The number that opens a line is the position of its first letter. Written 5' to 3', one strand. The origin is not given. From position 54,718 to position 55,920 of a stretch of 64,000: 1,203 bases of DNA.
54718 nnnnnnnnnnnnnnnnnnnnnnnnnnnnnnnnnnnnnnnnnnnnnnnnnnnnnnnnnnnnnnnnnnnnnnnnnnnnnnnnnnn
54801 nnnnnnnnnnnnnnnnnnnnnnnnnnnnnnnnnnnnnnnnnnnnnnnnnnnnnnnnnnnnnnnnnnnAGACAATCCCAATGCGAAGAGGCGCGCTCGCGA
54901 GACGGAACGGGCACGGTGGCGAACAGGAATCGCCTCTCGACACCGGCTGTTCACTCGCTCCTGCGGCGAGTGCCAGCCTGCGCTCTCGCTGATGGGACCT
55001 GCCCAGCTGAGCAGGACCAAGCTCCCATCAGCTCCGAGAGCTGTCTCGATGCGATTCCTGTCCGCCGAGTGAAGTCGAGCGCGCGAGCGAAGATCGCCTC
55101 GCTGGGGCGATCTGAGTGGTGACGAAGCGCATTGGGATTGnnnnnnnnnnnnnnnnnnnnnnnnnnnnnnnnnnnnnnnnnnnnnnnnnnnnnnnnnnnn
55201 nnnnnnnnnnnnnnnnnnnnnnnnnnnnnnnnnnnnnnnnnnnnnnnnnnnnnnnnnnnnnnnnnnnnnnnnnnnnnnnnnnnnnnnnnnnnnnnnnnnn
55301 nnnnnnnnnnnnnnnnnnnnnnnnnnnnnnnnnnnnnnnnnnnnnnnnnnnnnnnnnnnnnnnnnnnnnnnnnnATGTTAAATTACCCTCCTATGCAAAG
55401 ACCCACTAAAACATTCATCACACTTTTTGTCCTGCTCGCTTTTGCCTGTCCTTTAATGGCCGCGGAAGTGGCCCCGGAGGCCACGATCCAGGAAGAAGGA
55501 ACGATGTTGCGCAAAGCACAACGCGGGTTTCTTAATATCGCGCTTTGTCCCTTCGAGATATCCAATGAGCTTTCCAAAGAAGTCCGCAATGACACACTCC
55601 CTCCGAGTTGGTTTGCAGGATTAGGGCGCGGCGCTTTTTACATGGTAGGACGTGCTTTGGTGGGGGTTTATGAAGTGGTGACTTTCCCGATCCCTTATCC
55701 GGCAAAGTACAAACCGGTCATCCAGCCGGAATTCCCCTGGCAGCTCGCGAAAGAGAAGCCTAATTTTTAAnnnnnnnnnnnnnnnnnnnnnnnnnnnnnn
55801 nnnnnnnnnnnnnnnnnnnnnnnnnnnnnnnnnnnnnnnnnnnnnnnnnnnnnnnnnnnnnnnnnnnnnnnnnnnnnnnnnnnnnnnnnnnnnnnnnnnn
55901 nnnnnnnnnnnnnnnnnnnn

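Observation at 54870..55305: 273-bp foldback element with 14-bp terminal inverted repeats, followed by further palindromes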

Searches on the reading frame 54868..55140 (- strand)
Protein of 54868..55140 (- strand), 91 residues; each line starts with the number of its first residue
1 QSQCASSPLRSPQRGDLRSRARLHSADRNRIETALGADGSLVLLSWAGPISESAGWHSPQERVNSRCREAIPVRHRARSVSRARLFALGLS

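Call 30: find_related_loci(query=window:54868-55140:-, collection=viral_contigs, flank=3000)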
Query seq(91 aa) (91 aa) in viral_contigs; peptide patterns used: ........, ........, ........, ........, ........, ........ (x = any residue, [..] = any of these).
50 stretches matched a pattern, but none encodes a relative of the query by tblastn (E <= 1e-3).
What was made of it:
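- Tried and rejected: The viral contig scan found no relative (call 30).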

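Call 31: find_related_loci(query=window:54868-55140:-, collection=genome_contigs, flank=3000)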
Query seq(91 aa) (91 aa) in genome_contigs; peptide patterns used: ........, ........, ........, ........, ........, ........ (x = any residue, [..] = any of these).
599 stretches matched a pattern (row limit reached: there are more); 10 encode a relative of the query (tblastn E <= 1e-3); 10 distinct loci.
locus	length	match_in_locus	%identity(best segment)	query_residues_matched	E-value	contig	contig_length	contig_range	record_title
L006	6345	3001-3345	62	1-89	3e-33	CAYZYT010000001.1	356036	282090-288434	MAG TPA_asm: uncultured bacterium isolate SRP272421_co2_334 genome assembly, contig: NODE_4_length_356036_cov_13.581983,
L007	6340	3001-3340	82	1-87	2e-30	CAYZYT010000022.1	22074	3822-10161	MAG TPA_asm: uncultured bacterium isolate SRP272421_co2_334 genome assembly, contig: NODE_6385_length_22074_cov_11.79694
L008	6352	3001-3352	71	1-90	8e-29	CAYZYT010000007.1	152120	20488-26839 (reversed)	MAG TPA_asm: uncultured bacterium isolate SRP272421_co2_334 genome assembly, contig: NODE_55_length_152120_cov_13.196863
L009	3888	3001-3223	89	1-74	1e-27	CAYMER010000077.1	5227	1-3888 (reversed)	MAG TPA_asm: uncultured bacterium isolate binchicken_co18_506 genome assembly, contig: k141_4050092, whole genome shotgu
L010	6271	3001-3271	86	1-90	3e-33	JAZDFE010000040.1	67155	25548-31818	MAG: Candidatus Omnitrophota bacterium isolate MEGAHIT-group-0.189 k141_919461, whole genome shotgun sequence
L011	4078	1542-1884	90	1-90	3e-30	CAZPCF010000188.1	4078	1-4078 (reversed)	MAG TPA_asm: uncultured bacterium isolate SRP178699_co1_136 genome assembly, contig: NODE_33744_length_4078_cov_5.112354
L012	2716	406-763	86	1-90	8e-28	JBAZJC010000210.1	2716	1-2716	MAG: Candidatus Omnitrophota bacterium isolate SO_2017_LW4_11 scaffold_80273_c1_LW137-91_2017, whole genome shotgun sequ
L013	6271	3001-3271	86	1-90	3e-32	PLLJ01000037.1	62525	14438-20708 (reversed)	MAG: Candidatus Omnitrophota bacterium isolate fen_1321 73.20120800_E3X.43_contig_4319, whole genome shotgun sequence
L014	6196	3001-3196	79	26-90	2e-17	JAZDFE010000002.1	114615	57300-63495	MAG: Candidatus Omnitrophota bacterium isolate MEGAHIT-group-0.189 k141_9585495, whole genome shotgun sequence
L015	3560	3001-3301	92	1-74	6e-22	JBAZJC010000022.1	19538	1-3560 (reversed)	MAG: Candidatus Omnitrophota bacterium isolate SO_2017_LW4_11 scaffold_5542_c1_LW137-91_2017, whole genome shotgun seque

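Call 32: find_related_loci(query=window:54868-55140:-, collection=metagenome_contigs, flank=3000)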
Query seq(91 aa) (91 aa) in metagenome_contigs; peptide patterns used: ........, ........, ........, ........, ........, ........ (x = any residue, [..] = any of these).
598 stretches matched a pattern (row limit reached: there are more); 9 encode a relative of the query (tblastn E <= 1e-3); 9 distinct loci.
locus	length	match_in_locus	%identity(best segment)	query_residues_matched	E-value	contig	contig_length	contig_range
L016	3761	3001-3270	76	1-90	2e-38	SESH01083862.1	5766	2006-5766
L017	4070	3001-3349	84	1-90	8e-33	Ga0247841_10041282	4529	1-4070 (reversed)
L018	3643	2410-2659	89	1-83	4e-29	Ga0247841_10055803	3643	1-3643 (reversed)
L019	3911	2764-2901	78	28-73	1e-20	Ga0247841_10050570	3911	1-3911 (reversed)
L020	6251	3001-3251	88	1-87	4e-29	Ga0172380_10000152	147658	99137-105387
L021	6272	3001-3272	85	1-90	8e-30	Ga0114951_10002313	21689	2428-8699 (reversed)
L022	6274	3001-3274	84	1-90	5e-33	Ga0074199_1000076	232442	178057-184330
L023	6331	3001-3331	81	1-82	1e-23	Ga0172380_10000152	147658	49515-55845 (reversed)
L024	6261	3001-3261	58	1-90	4e-17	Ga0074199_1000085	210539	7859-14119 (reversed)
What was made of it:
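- There are three copies in MAG CAYZYT01, two each in JAZDFE01 and JBAZJC01, and two 50 kb apart on Ga0172380_10000152 (calls 31, 32). Nineteen further copies exist (calls 31, 32).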

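Call 51: find_homologous_proteins(query=window:54868-55140:-, max_evalue=0.001)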
Query seq(91 aa) (91 aa): 4 proteins with E <= 0.001 among 13 candidates.
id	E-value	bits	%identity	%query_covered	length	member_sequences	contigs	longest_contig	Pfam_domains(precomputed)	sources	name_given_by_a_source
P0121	1.1e-14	72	60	99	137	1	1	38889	-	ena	-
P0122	2.1e-12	65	83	46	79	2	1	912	-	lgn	-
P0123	6.9e-12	63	88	44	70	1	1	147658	-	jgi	-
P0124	2.5e-10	58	51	55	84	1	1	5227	-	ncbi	-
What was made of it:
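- Only 4 spurious ORFs match among 5.8 billion protein clusters (call 51).
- Tried and rejected: Searching protein space with the stop-free translation, to get a census, gave only 4 spurious ORFs (call 51).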

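Call 78: find_encoding_contigs(protein=P0121, flank=6000, max_places=2)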
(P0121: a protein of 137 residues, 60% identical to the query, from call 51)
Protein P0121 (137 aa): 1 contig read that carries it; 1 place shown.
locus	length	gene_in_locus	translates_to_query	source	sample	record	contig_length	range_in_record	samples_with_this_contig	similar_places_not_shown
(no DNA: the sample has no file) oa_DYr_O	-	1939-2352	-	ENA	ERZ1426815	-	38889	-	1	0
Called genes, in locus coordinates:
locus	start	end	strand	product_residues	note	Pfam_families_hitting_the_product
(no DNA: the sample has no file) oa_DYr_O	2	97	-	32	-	?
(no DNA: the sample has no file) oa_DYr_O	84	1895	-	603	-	PF08497:Radical_SAM_N, PF04055:Radical_SAM, PF11842:DUF3362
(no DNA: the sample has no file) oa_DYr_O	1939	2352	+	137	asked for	-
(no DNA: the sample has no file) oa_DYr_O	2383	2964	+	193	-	PF00081:Sod_Fe_N, PF02777:Sod_Fe_C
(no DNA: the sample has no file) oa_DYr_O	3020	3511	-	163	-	PF13174:TPR_6 (faint), PF13181:TPR_8 (faint), PF00515:TPR_1 (weak), PF07719:TPR_2 (weak), PF13424:TPR_12 (weak), PF13432:TPR_16 (weak), PF00515:TPR_1, PF07719:TPR_2, +11 more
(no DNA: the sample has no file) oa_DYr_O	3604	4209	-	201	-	PF00753:Lactamase_B, PF12706:Lactamase_B_2 (weak)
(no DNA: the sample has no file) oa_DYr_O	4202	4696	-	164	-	PF00186:DHFR_1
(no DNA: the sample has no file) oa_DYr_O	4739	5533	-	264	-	PF00303:Thymidylat_synt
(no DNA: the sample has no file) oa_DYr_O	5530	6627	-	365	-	PF14238:DUF4340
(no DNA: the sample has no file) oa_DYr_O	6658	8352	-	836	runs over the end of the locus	PF12679:ABC2_membrane_2 (weak), PF12730:ABC2_membrane_4 (weak), PF23357:DUF7088, PF09822:ABC_transp_aux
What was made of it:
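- Tried and rejected: The most divergent of them had no DNA on file (call 78).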

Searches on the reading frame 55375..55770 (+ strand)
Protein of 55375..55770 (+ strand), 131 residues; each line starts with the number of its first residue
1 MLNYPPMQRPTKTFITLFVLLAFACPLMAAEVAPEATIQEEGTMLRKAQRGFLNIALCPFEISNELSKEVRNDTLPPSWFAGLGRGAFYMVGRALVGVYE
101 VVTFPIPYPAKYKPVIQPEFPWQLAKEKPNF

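Call 8: search_protein_families(library=pfam, proteins=[window:55375-55770:+], max_evalue=0.01)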
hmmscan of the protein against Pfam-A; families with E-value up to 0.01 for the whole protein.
window:55375-55770:+ (131 aa): 0 families

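Call 14: find_encoding_contigs(protein=window:55375-55770:+, flank=10000, max_places=10)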
Protein window:55375-55770:+ (131 aa): no gene with exactly this product is on record in the collection.
